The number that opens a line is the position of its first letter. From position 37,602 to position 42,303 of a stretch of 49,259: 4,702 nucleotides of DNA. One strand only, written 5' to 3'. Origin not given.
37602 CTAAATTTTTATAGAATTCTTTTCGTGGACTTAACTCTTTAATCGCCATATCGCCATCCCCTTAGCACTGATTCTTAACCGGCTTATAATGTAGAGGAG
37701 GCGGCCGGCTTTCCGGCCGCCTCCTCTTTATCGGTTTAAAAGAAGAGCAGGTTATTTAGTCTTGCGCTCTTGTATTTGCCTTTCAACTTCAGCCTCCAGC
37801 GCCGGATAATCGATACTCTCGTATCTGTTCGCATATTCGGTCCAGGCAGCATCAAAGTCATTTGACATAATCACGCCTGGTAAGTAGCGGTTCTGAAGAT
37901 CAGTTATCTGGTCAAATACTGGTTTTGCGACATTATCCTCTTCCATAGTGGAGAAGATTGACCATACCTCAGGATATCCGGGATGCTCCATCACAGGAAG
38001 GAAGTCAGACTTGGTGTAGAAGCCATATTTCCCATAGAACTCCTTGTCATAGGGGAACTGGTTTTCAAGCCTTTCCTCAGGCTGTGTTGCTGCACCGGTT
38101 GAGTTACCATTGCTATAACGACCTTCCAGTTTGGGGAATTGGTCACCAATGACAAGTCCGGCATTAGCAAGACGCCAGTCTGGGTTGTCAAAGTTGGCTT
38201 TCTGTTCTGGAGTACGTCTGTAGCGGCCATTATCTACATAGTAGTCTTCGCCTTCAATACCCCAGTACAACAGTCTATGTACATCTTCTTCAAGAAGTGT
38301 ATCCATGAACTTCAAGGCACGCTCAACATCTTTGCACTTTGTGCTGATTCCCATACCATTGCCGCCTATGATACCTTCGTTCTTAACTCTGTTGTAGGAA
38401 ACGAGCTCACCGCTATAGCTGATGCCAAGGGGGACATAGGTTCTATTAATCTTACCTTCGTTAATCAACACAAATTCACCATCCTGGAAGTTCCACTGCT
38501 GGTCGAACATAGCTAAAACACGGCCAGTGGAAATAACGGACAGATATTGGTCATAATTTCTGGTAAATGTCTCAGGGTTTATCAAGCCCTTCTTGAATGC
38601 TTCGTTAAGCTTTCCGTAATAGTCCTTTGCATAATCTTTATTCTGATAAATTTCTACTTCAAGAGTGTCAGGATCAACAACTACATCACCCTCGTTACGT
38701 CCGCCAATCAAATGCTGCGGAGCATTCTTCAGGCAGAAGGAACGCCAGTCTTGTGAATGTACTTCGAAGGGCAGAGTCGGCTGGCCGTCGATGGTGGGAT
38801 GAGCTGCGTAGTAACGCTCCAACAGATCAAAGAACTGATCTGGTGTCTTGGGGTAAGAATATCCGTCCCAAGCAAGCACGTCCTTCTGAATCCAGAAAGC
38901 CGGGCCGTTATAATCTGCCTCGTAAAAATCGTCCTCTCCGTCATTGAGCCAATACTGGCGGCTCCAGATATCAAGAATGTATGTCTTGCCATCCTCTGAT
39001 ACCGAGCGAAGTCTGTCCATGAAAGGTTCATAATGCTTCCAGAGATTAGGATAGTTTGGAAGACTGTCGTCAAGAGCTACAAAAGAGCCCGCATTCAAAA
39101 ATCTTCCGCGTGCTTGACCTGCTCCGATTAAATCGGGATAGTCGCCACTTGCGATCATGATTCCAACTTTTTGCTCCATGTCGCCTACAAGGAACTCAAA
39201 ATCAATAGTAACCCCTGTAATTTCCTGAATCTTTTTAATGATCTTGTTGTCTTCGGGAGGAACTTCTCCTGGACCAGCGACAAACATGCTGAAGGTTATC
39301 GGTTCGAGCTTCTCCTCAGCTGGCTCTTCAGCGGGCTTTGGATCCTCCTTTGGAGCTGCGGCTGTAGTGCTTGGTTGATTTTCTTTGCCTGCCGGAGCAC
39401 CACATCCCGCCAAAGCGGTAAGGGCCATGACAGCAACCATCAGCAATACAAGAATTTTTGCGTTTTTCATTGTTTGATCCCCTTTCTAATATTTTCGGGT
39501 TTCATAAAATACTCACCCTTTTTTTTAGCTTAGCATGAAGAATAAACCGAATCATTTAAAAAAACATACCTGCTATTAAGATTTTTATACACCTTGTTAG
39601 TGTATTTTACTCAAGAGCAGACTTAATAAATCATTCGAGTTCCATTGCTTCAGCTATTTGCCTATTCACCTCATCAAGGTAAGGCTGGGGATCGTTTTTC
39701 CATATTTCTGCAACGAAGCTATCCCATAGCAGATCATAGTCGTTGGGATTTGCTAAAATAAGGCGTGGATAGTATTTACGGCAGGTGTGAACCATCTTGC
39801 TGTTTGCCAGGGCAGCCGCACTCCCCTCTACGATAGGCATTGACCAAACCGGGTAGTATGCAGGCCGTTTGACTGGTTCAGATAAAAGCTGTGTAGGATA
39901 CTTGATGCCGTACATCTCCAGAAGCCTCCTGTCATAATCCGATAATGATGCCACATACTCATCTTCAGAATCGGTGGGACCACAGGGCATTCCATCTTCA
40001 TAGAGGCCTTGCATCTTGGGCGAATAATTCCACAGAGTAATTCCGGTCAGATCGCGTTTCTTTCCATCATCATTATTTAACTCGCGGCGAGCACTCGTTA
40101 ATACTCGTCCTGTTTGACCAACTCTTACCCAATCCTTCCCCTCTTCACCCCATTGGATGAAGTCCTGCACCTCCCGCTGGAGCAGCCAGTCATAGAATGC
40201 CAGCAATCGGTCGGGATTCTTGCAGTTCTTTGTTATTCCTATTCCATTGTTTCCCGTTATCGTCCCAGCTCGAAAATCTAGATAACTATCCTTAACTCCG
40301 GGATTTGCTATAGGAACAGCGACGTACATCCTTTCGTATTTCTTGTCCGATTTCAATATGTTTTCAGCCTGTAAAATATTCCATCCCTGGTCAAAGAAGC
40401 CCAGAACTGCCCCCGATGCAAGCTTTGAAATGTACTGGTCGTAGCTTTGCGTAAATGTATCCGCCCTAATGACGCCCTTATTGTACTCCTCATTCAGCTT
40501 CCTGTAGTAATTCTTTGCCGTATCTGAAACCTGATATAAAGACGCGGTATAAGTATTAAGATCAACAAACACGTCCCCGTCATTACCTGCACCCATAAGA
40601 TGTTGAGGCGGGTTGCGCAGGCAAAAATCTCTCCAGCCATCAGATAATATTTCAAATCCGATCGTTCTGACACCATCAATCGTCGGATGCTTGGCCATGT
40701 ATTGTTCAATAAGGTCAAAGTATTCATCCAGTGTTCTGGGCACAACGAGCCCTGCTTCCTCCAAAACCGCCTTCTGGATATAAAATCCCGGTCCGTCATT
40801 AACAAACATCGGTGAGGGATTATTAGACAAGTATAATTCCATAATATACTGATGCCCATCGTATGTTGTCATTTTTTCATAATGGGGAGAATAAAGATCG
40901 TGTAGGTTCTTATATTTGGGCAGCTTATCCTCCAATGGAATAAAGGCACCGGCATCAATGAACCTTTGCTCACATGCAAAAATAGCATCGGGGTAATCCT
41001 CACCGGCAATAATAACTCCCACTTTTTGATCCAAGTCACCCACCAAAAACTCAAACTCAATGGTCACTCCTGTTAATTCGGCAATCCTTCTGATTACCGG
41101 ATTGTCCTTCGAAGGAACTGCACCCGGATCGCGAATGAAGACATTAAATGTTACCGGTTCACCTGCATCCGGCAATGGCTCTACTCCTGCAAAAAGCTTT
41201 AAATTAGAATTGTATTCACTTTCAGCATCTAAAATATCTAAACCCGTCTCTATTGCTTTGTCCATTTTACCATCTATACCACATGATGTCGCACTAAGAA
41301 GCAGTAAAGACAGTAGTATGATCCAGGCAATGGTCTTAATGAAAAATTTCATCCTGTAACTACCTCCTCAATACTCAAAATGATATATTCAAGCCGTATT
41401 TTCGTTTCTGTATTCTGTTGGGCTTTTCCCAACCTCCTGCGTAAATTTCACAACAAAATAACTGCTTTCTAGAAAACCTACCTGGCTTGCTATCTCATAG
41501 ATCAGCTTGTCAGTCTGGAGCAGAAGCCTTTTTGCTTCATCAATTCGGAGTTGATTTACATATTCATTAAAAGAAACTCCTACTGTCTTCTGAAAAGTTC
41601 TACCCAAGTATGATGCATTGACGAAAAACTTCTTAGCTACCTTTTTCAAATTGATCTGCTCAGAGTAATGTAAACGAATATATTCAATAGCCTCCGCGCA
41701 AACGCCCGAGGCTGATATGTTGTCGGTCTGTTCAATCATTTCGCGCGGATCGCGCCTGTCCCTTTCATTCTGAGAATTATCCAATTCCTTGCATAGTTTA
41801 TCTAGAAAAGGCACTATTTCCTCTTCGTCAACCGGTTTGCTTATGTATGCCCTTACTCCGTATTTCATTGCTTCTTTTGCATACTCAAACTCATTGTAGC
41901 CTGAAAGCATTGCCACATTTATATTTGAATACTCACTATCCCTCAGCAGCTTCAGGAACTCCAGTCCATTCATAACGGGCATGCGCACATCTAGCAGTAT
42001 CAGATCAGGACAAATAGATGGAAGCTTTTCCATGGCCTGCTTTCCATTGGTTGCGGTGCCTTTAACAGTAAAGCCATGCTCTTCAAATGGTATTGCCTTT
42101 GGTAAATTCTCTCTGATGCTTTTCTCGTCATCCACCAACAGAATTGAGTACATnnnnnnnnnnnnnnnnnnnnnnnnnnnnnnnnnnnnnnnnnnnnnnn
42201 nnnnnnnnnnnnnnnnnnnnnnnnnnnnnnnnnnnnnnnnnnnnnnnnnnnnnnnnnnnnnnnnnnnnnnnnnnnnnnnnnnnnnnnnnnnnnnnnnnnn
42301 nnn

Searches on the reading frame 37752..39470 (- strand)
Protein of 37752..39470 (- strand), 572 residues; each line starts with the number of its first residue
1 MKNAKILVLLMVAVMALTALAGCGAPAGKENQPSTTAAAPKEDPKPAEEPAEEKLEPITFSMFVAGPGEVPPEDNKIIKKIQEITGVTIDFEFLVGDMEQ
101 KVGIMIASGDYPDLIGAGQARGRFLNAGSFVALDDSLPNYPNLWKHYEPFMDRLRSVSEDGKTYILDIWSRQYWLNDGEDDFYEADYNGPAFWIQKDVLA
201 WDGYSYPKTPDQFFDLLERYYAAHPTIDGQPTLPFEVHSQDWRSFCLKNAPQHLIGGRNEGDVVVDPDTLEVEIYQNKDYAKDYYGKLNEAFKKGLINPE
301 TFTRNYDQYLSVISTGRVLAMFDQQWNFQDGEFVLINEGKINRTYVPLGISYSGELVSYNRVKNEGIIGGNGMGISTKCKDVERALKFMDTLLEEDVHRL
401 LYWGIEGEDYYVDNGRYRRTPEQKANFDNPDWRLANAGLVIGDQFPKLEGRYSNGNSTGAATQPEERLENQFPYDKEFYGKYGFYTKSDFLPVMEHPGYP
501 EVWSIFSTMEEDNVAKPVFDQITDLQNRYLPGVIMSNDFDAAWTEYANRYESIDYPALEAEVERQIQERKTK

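Call 93: search_protein_families(library=pfam, proteins=[window:37752-39470:-], max_evalue=0.00001)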
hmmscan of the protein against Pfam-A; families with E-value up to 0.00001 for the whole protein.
window:37752-39470:- (572 aa): 2 families
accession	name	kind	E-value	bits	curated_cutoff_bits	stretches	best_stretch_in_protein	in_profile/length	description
PF13416.11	SBP_bac_8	-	3.8e-12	47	27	1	76-396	1-247/279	Bacterial extracellular solute-binding protein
PF01547.30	SBP_bac_1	-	1.6e-09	38.6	26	1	76-396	12-304/307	Bacterial extracellular solute-binding protein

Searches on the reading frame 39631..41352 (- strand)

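Call 93: search_protein_families(library=pfam, proteins=[window:39631-41352:-], max_evalue=0.00001)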
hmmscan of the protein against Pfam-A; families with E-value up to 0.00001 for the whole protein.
window:39631-41352:- (573 aa): 2 families
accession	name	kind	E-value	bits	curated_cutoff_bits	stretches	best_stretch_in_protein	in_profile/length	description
PF13416.11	SBP_bac_8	-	5e-15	56.5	27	1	90-396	6-249/279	Bacterial extracellular solute-binding protein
PF01547.30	SBP_bac_1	-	2.8e-13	51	26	1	94-396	22-306/307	Bacterial extracellular solute-binding protein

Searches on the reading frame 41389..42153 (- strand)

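Call 94: search_protein_families(library=pfam, proteins=[window:41389-42153:-], max_evalue=0.00001)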
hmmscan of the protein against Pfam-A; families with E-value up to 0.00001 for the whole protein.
window:41389-42153:- (254 aa): 3 families
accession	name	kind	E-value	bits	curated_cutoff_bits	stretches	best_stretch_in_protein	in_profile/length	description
PF00072.30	Response_reg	-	1e-26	93.7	30.2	1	4-114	1-107/111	Response regulator receiver domain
PF12833.13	HTH_18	-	1.2e-22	80.4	33.6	1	173-250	2-79/80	Helix-turn-helix domain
PF00165.29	HTH_AraC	-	1.3e-15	57.5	26.6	1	213-250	6-42/42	Bacterial regulatory helix-turn-helix proteins, AraC family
